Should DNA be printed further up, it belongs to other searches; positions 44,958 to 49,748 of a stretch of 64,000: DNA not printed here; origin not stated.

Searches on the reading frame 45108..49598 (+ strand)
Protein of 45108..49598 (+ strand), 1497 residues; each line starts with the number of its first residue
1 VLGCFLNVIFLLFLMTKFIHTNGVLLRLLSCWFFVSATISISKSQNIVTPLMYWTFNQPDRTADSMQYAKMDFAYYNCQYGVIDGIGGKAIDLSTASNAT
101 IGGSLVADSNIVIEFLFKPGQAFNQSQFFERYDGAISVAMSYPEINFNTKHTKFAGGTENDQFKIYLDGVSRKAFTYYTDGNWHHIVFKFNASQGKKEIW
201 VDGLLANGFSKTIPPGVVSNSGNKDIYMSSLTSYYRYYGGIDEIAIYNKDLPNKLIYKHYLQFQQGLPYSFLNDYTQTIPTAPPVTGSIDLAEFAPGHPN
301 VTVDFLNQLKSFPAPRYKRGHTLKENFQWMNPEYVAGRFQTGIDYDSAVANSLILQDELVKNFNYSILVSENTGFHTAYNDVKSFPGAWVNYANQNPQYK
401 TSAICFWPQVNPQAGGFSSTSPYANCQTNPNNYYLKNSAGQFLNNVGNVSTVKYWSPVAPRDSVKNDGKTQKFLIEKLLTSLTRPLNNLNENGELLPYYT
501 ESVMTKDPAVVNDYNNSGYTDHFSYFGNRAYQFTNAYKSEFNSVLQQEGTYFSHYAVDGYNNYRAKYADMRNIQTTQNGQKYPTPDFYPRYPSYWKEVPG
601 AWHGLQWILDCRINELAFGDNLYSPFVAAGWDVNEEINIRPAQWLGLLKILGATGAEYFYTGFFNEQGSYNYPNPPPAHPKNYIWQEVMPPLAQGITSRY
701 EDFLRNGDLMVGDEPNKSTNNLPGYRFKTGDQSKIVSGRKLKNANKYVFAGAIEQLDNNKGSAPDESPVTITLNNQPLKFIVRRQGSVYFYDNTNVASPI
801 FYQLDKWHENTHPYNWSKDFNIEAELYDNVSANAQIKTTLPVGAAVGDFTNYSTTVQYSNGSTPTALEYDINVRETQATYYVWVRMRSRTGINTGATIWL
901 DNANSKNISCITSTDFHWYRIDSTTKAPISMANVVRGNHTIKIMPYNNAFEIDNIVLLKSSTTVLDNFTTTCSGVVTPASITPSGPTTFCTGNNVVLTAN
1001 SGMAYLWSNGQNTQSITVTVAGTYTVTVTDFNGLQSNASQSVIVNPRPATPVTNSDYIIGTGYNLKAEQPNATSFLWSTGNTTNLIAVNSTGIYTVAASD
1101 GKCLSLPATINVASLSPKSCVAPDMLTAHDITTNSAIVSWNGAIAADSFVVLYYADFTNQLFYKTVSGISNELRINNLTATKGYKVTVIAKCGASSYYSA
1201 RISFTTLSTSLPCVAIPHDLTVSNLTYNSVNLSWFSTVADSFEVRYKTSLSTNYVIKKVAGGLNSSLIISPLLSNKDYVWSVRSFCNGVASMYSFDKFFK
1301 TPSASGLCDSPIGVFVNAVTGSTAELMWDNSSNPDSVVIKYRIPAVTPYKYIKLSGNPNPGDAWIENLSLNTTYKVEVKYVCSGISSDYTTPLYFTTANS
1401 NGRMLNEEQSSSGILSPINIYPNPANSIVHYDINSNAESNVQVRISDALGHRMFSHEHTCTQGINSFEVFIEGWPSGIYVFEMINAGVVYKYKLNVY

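Call 6: search_protein_families(library=pfam, proteins=[window:45108-49598:+], max_evalue=0.01)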
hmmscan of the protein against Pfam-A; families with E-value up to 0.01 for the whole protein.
window:45108-49598:+ (1497 aa): 3 families
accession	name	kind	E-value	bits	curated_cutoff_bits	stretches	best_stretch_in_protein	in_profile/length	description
PF00041.27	fn3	-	1.7e-14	54.2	25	3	1122-1202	2-81/84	Fibronectin type III domain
PF18962.6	Por_Secre_tail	-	7.8e-08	32.9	27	1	1420-1487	1-66/75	Secretion system C-terminal sorting domain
PF19076.6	CshA_repeat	-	0.0024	18.9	27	0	984-1027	20-63/103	Surface adhesin CshA repetitive domain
